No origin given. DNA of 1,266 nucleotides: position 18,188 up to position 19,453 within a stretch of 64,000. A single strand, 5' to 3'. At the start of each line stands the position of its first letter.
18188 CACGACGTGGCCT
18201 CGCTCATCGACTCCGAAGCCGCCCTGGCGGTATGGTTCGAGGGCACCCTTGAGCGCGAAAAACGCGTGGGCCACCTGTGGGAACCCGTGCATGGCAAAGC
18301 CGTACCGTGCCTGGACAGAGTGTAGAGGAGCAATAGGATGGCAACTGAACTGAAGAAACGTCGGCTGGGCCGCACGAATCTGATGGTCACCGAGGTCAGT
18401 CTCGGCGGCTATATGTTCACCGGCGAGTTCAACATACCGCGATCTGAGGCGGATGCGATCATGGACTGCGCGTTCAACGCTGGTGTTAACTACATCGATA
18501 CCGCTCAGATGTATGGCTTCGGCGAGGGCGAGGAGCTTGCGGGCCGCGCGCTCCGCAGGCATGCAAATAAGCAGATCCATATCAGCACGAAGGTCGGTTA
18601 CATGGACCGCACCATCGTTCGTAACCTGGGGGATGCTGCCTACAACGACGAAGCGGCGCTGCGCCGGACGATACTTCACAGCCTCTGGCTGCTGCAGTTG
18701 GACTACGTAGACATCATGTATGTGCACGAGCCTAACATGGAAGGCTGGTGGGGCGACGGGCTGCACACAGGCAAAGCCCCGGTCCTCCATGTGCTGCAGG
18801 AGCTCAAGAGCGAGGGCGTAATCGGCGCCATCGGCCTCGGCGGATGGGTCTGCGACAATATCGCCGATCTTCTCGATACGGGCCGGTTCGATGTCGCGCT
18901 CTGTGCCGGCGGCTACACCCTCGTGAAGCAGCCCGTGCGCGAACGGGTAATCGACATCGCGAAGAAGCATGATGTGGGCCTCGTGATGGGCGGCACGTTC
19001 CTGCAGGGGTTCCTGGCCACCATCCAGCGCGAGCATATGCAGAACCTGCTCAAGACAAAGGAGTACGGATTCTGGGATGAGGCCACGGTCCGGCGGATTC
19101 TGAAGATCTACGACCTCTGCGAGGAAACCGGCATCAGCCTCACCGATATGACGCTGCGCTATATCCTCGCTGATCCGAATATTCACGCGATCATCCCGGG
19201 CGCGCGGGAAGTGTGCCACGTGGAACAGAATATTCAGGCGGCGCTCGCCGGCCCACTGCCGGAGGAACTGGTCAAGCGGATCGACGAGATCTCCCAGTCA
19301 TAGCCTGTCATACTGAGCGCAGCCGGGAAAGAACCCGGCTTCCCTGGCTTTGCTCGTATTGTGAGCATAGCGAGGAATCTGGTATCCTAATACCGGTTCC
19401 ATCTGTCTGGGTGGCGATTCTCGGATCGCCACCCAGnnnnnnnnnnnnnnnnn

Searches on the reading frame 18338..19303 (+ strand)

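Call 72: search_protein_families(library=pfam, proteins=[window:18338-19303:+])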
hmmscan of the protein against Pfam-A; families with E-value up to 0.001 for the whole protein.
window:18338-19303:+ (321 aa): 1 family
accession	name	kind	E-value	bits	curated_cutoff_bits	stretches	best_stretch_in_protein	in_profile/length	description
PF00248.27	Aldo_ket_red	-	2.2e-47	162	24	1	20-319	2-290/291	Aldo/keto reductase family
